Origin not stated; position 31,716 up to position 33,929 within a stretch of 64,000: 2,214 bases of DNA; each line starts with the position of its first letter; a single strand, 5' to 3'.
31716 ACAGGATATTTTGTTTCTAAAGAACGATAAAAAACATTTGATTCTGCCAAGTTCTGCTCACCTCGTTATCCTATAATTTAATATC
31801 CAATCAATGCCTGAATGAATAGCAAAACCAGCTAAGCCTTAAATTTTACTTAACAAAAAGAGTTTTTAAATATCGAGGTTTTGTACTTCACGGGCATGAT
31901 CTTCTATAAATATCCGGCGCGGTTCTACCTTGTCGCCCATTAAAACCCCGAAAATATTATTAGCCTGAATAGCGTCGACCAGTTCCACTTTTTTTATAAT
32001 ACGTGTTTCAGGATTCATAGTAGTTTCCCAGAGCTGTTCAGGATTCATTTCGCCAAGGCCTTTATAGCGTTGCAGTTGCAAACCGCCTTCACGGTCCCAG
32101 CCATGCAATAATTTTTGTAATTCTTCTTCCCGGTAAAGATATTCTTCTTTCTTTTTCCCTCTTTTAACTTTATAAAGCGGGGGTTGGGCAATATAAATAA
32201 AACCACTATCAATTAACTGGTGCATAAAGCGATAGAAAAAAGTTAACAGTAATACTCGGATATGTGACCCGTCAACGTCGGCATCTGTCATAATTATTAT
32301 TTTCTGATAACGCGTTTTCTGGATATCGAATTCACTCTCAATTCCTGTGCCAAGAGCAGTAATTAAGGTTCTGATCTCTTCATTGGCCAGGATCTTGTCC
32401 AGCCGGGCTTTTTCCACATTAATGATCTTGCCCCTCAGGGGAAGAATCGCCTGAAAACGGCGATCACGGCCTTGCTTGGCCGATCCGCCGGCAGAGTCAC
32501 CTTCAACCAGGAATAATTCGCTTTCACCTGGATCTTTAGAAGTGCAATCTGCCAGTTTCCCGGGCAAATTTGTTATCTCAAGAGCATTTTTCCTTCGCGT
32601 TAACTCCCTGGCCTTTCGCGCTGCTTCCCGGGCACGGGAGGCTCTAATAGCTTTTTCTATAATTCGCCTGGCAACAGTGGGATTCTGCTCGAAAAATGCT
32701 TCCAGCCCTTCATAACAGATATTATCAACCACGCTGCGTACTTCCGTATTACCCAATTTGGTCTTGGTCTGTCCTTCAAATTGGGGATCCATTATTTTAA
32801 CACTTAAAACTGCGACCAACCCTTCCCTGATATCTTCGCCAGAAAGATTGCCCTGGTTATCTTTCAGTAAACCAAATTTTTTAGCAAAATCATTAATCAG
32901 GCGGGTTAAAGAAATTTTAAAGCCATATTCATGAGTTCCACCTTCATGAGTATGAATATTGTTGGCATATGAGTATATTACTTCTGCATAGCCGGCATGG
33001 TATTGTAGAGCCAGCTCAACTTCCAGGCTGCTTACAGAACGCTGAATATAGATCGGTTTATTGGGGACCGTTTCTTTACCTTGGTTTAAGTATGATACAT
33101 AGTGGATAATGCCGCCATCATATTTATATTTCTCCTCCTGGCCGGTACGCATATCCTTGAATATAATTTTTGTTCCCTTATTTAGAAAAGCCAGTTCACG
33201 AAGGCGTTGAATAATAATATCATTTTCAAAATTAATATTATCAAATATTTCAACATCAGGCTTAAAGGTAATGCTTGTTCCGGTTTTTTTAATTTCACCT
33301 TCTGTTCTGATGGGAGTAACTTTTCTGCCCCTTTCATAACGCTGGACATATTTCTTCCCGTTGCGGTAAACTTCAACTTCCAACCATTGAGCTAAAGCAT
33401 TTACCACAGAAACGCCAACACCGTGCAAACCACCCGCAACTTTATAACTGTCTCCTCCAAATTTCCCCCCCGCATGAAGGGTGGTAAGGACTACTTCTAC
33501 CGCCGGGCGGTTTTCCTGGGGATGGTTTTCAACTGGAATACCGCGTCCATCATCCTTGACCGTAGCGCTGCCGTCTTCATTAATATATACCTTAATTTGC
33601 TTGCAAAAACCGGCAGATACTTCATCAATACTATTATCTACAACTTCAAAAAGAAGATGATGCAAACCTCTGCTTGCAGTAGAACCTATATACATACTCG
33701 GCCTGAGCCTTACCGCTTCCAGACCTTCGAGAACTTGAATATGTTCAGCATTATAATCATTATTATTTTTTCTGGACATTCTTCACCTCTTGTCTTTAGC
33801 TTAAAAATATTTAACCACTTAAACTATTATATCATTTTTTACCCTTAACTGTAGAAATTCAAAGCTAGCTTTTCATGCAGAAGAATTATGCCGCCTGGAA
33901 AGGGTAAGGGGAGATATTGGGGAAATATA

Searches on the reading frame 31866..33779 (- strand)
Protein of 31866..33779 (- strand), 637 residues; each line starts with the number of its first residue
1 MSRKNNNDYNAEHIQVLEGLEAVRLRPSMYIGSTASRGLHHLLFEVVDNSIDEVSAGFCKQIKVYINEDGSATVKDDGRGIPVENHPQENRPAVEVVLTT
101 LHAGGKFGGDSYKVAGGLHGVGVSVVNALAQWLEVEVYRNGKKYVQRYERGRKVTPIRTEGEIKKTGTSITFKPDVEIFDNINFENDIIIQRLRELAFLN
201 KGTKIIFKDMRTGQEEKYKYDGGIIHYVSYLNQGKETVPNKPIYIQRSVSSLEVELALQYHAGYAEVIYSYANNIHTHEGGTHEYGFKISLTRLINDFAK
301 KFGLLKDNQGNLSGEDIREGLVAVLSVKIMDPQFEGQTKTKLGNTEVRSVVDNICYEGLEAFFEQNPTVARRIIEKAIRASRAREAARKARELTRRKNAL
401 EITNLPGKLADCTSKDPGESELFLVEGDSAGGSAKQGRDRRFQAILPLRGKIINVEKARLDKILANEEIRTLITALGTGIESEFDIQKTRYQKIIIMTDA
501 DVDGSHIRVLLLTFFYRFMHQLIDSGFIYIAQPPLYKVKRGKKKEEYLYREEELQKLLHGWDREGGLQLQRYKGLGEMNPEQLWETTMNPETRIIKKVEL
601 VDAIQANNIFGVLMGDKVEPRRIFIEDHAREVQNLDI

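Call 3: search_protein_families(library=pfam, proteins=[window:31866-33779:-])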
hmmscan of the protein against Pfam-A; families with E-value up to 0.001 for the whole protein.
window:31866-33779:- (637 aa): 4 families
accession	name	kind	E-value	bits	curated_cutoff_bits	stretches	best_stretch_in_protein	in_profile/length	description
PF00204.31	DNA_gyraseB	-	1.2e-59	201.1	27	1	223-392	1-172/173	DNA gyrase B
PF00986.26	DNA_gyraseB_C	-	1.8e-28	98.9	29.8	1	566-626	3-63/63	DNA gyrase B subunit, carboxyl terminus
PF01751.28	Toprim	-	2.2e-19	69.8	23.1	1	421-532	1-95/96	Toprim domain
PF02518.31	HATPase_c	-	5.9e-16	59.3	26.4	1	36-176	3-109/111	Histidine kinase-, DNA gyrase B-, and HSP90-like ATPase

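Call 4: search_protein_families(library=ncbifam, proteins=[window:31866-33779:-])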
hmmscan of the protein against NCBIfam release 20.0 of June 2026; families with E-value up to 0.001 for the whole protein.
window:31866-33779:- (637 aa): 5 families
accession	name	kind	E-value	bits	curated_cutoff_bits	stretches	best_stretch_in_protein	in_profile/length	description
NF004189.0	PRK05644.1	subfamily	0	1022.1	740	1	3-637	4-641/641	DNA gyrase subunit B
NF011501.0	PRK14939.1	subfamily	0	1013.9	796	2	3-558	4-560/803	DNA gyrase subunit B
TIGR01059.1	gyrB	equivalog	2.1e-299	994.5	882.4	1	9-637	1-639/639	DNA topoisomerase (ATP-hydrolyzing) subunit B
TIGR01058.1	parE_Gpos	equivalog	3e-248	825.4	899.95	1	7-628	3-626/637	DNA topoisomerase IV subunit B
TIGR01055.1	parE_Gneg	equivalog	3.5e-182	607.1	723.35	1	7-628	2-621/625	DNA topoisomerase IV subunit B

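Call 10: find_related_loci(query=window:31866-33779:-, collection=genome_contigs, flank=10000)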
Query window:31866-33779:- (637 aa) in genome_contigs; peptide patterns used: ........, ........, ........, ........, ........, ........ (x = any residue, [..] = any of these).
600 stretches matched a pattern (row limit reached: there are more); 597 encode a relative of the query (tblastn E <= 1e-3); the best 80 are kept; 80 distinct loci.
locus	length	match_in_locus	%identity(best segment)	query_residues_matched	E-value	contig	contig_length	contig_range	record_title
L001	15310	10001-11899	92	4-636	0e+0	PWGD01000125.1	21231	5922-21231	MAG: Syntrophomonadaceae bacterium isolate T1Sed10_2 T1-Sed10-C2017, whole genome shotgun sequence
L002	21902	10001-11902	74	2-637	0e+0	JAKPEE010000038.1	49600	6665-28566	MAG: Bacillota bacterium isolate JPMR_maxbin.103 k141_146657, whole genome shotgun sequence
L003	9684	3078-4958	62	9-636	0e+0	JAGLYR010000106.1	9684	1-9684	MAG: Candidatus Eisenbacteria bacterium isolate RS_13_32 ZL320.bin.32.fa_106, whole genome shotgun sequence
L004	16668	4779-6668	59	9-637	0e+0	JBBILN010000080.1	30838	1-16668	MAG: bacterium isolate BQF270218_bin_21 NODE_577_length_30838_cov_23.876815, whole genome shotgun sequence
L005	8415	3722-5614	63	6-637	0e+0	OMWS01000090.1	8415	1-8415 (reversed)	uncultured Veillonellaceae bacterium isolate RUG043 genome assembly, contig: scaffold_6274, whole genome shotgun sequenc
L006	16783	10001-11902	61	5-637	0e+0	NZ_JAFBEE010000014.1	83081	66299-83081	Alkaliphilus hydrothermalis strain DSM 25890 Ga0454045_14, whole genome shotgun sequence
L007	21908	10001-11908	60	1-637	0e+0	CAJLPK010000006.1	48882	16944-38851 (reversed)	MAG TPA_asm: uncultured Firmicutes bacterium isolate SRR2912783-bin.28 genome assembly, contig: NODE_388_length_48882_co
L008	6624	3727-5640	59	3-637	0e+0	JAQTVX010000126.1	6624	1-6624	MAG: Candidatus Krumholzibacteriia bacterium isolate STB_98 NODE_34210_length_6624_cov_2.527628_Sandtown_B, whole genome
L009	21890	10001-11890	60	7-637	0e+0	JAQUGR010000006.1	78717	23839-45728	MAG: Bacillota bacterium isolate STCSWMC_229 NODE_503_length_78717_cov_11.725334_ST_CSWMC, whole genome shotgun sequence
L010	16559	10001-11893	61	8-637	0e+0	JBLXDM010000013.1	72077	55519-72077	MAG: Natronincolaceae bacterium isolate ES20-08 S20maxbin_out.024RE.5K@13, whole genome shotgun sequence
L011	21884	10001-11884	62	8-637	0e+0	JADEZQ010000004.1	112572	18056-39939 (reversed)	MAG: Quinella sp. 2Q5 NODE_10_length_112572_cov_7.04046_ID_4645198, whole genome shotgun sequence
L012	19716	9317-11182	60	8-636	0e+0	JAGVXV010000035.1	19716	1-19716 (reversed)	Candidatus Woesearchaeota archaeon isolate RIFCSPLOWO2_12_FULL_38_19 rifcsplowo2_12_scaffold_5213, whole genome shotgun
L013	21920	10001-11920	59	7-637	0e+0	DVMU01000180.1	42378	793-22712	MAG TPA_asm: Candidatus Pullichristensenella excrementigallinarum isolate ChiHcec3-11533 ChiHcec3__C269369_L42378_SRR632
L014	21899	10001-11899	60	4-637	0e+0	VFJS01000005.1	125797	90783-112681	MAG: Spirochaetia bacterium isolate Bin_56_1 c_000001948297, whole genome shotgun sequence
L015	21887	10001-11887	61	9-637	0e+0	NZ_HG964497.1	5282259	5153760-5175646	Bacillus sp. EB01, whole genome shotgun sequence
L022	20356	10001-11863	61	9-629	0e+0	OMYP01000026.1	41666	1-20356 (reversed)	uncultured Selenomonadales bacterium isolate RUG097 genome assembly, contig: scaffold_2370, whole genome shotgun sequenc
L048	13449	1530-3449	56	4-637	0e+0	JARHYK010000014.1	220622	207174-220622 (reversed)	MAG: Clostridia bacterium isolate cluster1_bin.2 k127_702175, whole genome shotgun sequence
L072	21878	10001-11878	57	9-637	0e+0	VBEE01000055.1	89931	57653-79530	MAG: Chloroflexi bacterium isolate CF_18 14_1009_13_20cm_scaffold_424, whole genome shotgun sequence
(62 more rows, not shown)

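Call 16: search_protein_families(library=pfam, proteins=[L002:14690-16003:+, L002:18849-20534:+, L002:11865-12077:+])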
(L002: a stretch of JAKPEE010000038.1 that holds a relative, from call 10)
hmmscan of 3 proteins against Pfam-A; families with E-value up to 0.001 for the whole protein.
L002:14690-16003:+ (437 aa): 3 families
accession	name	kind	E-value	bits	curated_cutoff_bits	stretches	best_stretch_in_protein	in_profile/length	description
PF00890.30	FAD_binding_2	-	2.8e-18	66.7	20.4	2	360-408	355-405/414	FAD binding domain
PF03486.20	HI0933_like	-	2.3e-07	30.9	50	1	44-421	2-235/244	HI0933-like protein Rossmann domain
PF07992.20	Pyr_redox_2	-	0.00011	22.2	26.1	0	44-97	2-57/291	Pyridine nucleotide-disulphide oxidoreductase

L002:18849-20534:+ (561 aa): 2 families
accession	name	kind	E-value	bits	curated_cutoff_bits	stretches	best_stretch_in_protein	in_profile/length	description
PF00920.27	ILVD_EDD_N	-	4.4e-134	447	27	1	31-347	1-315/316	Dihydroxy-acid/6-phosphogluconate dehydratase N-terminal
PF24877.1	ILV_EDD_C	-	4.4e-81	271.3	27.7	1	359-549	2-191/191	Dihydroxy-acid/6-phosphogluconate dehydratase C-terminal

L002:11865-12077:+ (70 aa): 0 families

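Call 36: find_homologous_proteins(query=window:31866-33779:-, max_evalue=1e-100)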
Query window:31866-33779:- (637 aa): 8000 proteins with E <= 1e-100 among 8000 candidates; the best 120 are listed.
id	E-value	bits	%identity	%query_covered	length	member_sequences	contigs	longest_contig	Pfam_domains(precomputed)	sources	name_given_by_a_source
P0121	0.0e+0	1430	100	100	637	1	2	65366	PF00986.27,PF02518.32,PF01751.29,PF00204.32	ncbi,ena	-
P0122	0.0e+0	1389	96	100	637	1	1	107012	PF00986.27,PF02518.32,PF01751.29,PF00204.32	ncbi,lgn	-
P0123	0.0e+0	1341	93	100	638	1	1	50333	PF00986.27,PF02518.32,PF01751.29,PF00204.32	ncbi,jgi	-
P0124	0.0e+0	1338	93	100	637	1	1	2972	PF00986.27,PF02518.32,PF01751.29,PF00204.32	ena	-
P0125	0.0e+0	1338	92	100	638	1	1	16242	PF00986.27,PF02518.32,PF01751.29,PF00204.32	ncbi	-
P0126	0.0e+0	1335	92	100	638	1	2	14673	PF00986.27,PF02518.32,PF01751.29,PF00204.32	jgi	-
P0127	0.0e+0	1333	92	100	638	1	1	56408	PF00986.27,PF02518.32,PF01751.29,PF00204.32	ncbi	-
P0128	0.0e+0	1331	92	100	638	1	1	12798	PF00986.27,PF02518.32,PF01751.29,PF00204.32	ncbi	-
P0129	0.0e+0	1331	92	100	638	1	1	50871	PF00986.27,PF02518.32,PF01751.29,PF00204.32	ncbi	-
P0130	0.0e+0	1321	91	100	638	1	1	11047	PF00986.27,PF02518.32,PF01751.29,PF00204.32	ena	-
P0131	0.0e+0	1316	91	100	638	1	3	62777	PF00986.27,PF02518.32,PF01751.29,PF00204.32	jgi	-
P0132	0.0e+0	1315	92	100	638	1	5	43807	PF00986.27,PF02518.32,PF01751.29,PF00204.32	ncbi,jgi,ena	-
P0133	0.0e+0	1314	92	100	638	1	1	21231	PF00986.27,PF02518.32,PF01751.29,PF00204.32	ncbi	-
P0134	0.0e+0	1314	91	100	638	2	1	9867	PF00986.27,PF02518.32,PF01751.29,PF00204.32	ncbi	-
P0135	0.0e+0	1294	89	100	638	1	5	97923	PF00986.27,PF02518.32,PF01751.29,PF00204.32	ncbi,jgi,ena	-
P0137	0.0e+0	1268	87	100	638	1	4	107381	PF00986.27,PF02518.32,PF01751.29,PF00204.32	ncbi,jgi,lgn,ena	-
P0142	0.0e+0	1237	85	100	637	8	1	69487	PF00986.27,PF02518.32,PF01751.29,PF00204.32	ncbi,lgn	-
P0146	0.0e+0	1232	84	100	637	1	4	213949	PF00986.27,PF02518.32,PF01751.29,PF00204.32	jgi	jgi:DNA gyrase subunit B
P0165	0.0e+0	1214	83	100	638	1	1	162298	PF00986.27,PF02518.32,PF01751.29,PF00204.32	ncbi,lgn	-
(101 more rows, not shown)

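Call 37: find_encoding_contigs(protein=P0135, flank=10000, max_places=1)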
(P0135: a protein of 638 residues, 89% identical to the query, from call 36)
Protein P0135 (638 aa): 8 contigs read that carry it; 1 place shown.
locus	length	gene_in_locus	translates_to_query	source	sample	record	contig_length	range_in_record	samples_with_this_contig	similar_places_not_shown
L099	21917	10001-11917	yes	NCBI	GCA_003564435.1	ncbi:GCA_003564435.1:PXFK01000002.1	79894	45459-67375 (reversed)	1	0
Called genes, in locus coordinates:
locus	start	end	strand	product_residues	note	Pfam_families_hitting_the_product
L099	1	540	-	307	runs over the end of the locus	PF02195:ParB_N, PF17762:HTH_ParB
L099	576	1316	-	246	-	PF02527:GidB, PF13847:Methyltransf_31 (weak)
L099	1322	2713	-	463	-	PF10396:TrmE_N, PF12631:MnmE_helical, PF03193:RsgA_GTPase (faint), PF00009:GTP_EFTU (faint), PF00350:Dynamin_N (faint), PF01926:MMR_HSR1, PF02421:FeoB_N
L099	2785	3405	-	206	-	PF14804:Jag_N, PF13083:KH_KhpA-B, PF01424:R3H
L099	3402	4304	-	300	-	PF02096:60KD_IMP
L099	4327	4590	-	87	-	PF01809:YidD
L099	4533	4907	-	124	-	PF00825:Ribonuclease_P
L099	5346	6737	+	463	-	PF11638:DnaA_N, PF00308:Bac_DnaA, PF01695:IstB_IS21, PF00004:AAA (weak), PF08299:Bac_DnaA_C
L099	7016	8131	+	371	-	PF00712:DNA_pol3_beta, PF02767:DNA_pol3_beta_2, PF02768:DNA_pol3_beta_3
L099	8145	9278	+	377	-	PF02463:SMC_N, PF13175:AAA_15, PF13476:AAA_23, PF13304:AAA_21 (faint)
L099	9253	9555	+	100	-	PF05258:DciA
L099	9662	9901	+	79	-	PF04025:RemA-like (weak)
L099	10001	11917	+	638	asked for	PF02518:HATPase_c, PF00204:DNA_gyraseB, PF01751:Toprim, PF00986:DNA_gyraseB_C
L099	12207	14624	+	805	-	PF00521:DNA_topoisoIV, PF03989:DNA_gyraseA_C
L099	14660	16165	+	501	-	PF00682:HMGL-like, PF02436:PYC_OADA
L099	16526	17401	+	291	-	PF01063:Aminotran_4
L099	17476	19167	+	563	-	PF00920:ILVD_EDD_N, PF24877:ILV_EDD_C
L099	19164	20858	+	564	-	PF02776:TPP_enzyme_N, PF00205:TPP_enzyme_M, PF02775:TPP_enzyme_C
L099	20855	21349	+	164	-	PF01842:ACT, PF22629:ACT_AHAS_ss, PF13710:ACT_5, PF10369:ALS_ss_C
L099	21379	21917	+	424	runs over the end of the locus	PF00330:Aconitase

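Call 38: find_encoding_contigs(protein=P0137, flank=10000, max_places=1)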
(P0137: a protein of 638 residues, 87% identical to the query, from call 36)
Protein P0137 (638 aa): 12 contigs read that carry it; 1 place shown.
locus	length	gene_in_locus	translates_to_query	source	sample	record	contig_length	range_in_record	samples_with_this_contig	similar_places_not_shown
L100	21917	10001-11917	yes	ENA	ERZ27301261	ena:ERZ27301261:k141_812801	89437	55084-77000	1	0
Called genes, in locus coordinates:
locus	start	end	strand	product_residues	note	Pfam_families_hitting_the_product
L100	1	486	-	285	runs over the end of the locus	PF02195:ParB_N, PF17762:HTH_ParB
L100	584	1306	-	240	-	PF02527:GidB, PF13847:Methyltransf_31 (weak)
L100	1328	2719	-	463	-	PF10396:TrmE_N, PF12631:MnmE_helical, PF03193:RsgA_GTPase (faint), PF00350:Dynamin_N (faint), PF01926:MMR_HSR1, PF02421:FeoB_N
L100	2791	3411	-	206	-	PF14804:Jag_N, PF13083:KH_KhpA-B, PF01424:R3H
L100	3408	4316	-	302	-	PF02096:60KD_IMP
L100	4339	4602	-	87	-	PF01809:YidD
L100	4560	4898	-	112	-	PF00825:Ribonuclease_P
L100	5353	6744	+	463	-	PF11638:DnaA_N, PF01695:IstB_IS21, PF00308:Bac_DnaA, PF00004:AAA (weak), PF08299:Bac_DnaA_C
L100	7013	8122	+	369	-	PF00712:DNA_pol3_beta, PF02767:DNA_pol3_beta_2, PF02768:DNA_pol3_beta_3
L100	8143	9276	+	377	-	PF02463:SMC_N, PF13175:AAA_15 (weak), PF13476:AAA_23, PF13304:AAA_21 (faint)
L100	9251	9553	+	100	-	PF05258:DciA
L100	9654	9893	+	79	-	PF04025:RemA-like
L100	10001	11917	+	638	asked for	PF02518:HATPase_c, PF00204:DNA_gyraseB, PF01751:Toprim, PF00986:DNA_gyraseB_C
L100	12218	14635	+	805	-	PF00521:DNA_topoisoIV, PF03989:DNA_gyraseA_C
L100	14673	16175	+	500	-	PF00682:HMGL-like, PF02436:PYC_OADA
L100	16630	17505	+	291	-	PF01063:Aminotran_4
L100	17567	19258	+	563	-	PF00920:ILVD_EDD_N, PF24877:ILV_EDD_C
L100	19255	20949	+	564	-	PF02776:TPP_enzyme_N, PF00205:TPP_enzyme_M, PF02775:TPP_enzyme_C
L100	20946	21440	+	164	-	PF01842:ACT, PF13291:ACT_4 (weak), PF22629:ACT_AHAS_ss, PF13710:ACT_5, PF10369:ALS_ss_C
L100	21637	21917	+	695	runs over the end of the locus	PF00009:GTP_EFTU, PF22042:EF-G_D2, PF03144:GTP_EFTU_D2, PF14492:EFG_III, PF16658:RF3_C (faint), PF03764:EFG_IV, PF00679:EFG_C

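Call 39: find_encoding_contigs(protein=P0146, flank=10000, max_places=1)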
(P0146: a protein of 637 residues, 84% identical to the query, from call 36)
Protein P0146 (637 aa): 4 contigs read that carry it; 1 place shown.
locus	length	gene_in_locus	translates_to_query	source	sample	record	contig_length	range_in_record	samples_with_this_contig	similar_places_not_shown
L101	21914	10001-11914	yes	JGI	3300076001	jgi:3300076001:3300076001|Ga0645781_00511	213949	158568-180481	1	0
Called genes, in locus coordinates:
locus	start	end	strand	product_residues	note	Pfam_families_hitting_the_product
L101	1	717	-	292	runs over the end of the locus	PF02195:ParB_N, PF17762:HTH_ParB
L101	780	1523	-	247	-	PF02527:GidB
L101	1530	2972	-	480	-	PF10396:TrmE_N, PF00350:Dynamin_N (faint), PF12631:MnmE_helical, PF03193:RsgA_GTPase (faint), PF01926:MMR_HSR1, PF02421:FeoB_N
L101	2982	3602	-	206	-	PF14804:Jag_N, PF13083:KH_KhpA-B, PF01424:R3H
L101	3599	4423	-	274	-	PF02096:60KD_IMP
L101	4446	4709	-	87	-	PF01809:YidD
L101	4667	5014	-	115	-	PF00825:Ribonuclease_P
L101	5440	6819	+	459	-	PF11638:DnaA_N, PF01695:IstB_IS21, PF00308:Bac_DnaA, PF00004:AAA (weak), PF08299:Bac_DnaA_C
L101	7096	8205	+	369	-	PF00712:DNA_pol3_beta, PF02767:DNA_pol3_beta_2, PF02768:DNA_pol3_beta_3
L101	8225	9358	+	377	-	PF02463:SMC_N, PF13175:AAA_15, PF13476:AAA_23, PF13304:AAA_21 (faint)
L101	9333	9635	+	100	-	PF05258:DciA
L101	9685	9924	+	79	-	PF04025:RemA-like (weak)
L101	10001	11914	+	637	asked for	PF02518:HATPase_c, PF00204:DNA_gyraseB, PF01751:Toprim, PF00986:DNA_gyraseB_C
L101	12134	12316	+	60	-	-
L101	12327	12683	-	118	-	-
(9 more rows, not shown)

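Call 41: find_encoding_contigs(protein=P0121, flank=2000, max_places=2)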
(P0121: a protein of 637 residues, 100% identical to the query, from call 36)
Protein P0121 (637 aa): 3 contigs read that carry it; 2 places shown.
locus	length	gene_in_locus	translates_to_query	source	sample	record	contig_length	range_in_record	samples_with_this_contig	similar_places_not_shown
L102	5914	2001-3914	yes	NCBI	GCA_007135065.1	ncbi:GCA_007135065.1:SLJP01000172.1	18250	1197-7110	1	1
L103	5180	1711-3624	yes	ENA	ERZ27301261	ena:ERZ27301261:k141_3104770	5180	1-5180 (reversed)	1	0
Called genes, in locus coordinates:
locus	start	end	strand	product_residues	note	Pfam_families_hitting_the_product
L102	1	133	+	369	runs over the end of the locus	PF00712:DNA_pol3_beta, PF02767:DNA_pol3_beta_2, PF02768:DNA_pol3_beta_3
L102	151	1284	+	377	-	PF02463:SMC_N, PF13175:AAA_15 (faint), PF13476:AAA_23, PF13304:AAA_21 (faint)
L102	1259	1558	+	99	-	PF05258:DciA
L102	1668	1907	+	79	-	PF04025:RemA-like (weak)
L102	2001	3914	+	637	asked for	PF02518:HATPase_c, PF00204:DNA_gyraseB, PF01751:Toprim, PF00986:DNA_gyraseB_C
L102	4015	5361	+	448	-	PF00202:Aminotran_3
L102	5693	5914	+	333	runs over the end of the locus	PF16868:NMT1_3, PF09084:NMT1 (weak)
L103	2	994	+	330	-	?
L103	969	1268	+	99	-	PF05258:DciA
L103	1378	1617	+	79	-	PF04025:RemA-like (weak)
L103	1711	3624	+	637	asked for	PF02518:HATPase_c, PF00204:DNA_gyraseB, PF01751:Toprim, PF00986:DNA_gyraseB_C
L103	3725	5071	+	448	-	PF00202:Aminotran_3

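Call 42: find_encoding_contigs(protein=P0122, flank=10000, max_places=1)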
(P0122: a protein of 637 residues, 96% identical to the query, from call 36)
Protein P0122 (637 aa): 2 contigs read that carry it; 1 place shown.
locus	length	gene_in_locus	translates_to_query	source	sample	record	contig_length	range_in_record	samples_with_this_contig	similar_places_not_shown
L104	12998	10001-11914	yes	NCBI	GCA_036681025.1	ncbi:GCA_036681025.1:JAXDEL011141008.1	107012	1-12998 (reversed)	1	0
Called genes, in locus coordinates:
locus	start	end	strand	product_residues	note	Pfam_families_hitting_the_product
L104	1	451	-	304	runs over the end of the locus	PF02195:ParB_N, PF17762:HTH_ParB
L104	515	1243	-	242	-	PF02527:GidB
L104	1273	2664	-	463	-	PF10396:TrmE_N, PF12631:MnmE_helical, PF00009:GTP_EFTU (faint), PF00350:Dynamin_N (faint), PF01926:MMR_HSR1, PF02421:FeoB_N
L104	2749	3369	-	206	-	PF14804:Jag_N, PF13083:KH_KhpA-B, PF01424:R3H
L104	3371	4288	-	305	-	PF02096:60KD_IMP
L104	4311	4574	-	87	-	PF01809:YidD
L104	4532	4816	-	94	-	PF00825:Ribonuclease_P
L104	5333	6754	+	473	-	PF11638:DnaA_N, PF00308:Bac_DnaA, PF01695:IstB_IS21, PF00004:AAA (weak), PF08299:Bac_DnaA_C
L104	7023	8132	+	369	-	PF00712:DNA_pol3_beta, PF02767:DNA_pol3_beta_2, PF02768:DNA_pol3_beta_3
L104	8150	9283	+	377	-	PF02463:SMC_N, PF13175:AAA_15 (weak), PF13476:AAA_23, PF13304:AAA_21 (weak)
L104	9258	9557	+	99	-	PF05258:DciA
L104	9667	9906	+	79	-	PF04025:RemA-like (weak)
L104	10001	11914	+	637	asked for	PF02518:HATPase_c, PF00204:DNA_gyraseB, PF01751:Toprim, PF00986:DNA_gyraseB_C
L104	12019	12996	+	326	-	?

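Call 47: find_encoding_contigs(protein=P0142, flank=10000, max_places=1)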
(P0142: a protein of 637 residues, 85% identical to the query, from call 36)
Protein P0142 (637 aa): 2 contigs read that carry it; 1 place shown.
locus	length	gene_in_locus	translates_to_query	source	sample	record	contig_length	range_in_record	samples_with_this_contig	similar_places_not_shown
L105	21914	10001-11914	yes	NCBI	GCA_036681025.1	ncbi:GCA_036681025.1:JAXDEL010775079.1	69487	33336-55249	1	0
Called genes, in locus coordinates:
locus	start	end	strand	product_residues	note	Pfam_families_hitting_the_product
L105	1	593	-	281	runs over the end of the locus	PF02195:ParB_N, PF17762:HTH_ParB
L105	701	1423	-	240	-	PF02527:GidB, PF13847:Methyltransf_31 (weak)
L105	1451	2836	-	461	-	PF10396:TrmE_N, PF12631:MnmE_helical, PF03193:RsgA_GTPase (faint), PF00350:Dynamin_N (faint), PF01926:MMR_HSR1, PF02421:FeoB_N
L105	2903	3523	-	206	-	PF14804:Jag_N, PF13083:KH_KhpA-B, PF01424:R3H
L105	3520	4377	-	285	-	PF02096:60KD_IMP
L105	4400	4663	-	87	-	PF01809:YidD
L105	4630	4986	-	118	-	PF00825:Ribonuclease_P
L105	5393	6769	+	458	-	PF11638:DnaA_N, PF00308:Bac_DnaA, PF01695:IstB_IS21, PF00004:AAA (weak), PF08299:Bac_DnaA_C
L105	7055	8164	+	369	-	PF00712:DNA_pol3_beta, PF02767:DNA_pol3_beta_2, PF02768:DNA_pol3_beta_3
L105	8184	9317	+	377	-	PF02463:SMC_N, PF13175:AAA_15, PF13476:AAA_23, PF13304:AAA_21 (weak), PF13558:SbcC_Walker_B (weak)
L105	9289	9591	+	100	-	PF05258:DciA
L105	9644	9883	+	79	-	PF04025:RemA-like (weak)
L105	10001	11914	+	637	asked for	PF02518:HATPase_c, PF00204:DNA_gyraseB, PF01751:Toprim, PF00986:DNA_gyraseB_C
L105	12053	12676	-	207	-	PF11518:DUF3221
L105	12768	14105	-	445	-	PF00202:Aminotran_3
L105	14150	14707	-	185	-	PF01558:POR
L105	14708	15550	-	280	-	PF02775:TPP_enzyme_C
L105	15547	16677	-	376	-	PF01855:POR_N, PF02780:Transketolase_C (faint), PF17147:PFOR_II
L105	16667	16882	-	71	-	PF00037:Fer4 (faint), PF12797:Fer4_2 (faint), PF13237:Fer4_10 (faint), PF13484:Fer4_16 (faint), PF12838:Fer4_7 (faint)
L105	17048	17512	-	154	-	PF08905:DUF1850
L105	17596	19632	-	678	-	PF06808:DctM, PF11874:DUF3394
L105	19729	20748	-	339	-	PF16868:NMT1_3, PF09084:NMT1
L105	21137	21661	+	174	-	PF18923:DUF5673 (weak)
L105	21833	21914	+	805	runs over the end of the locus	PF00521:DNA_topoisoIV, PF03989:DNA_gyraseA_C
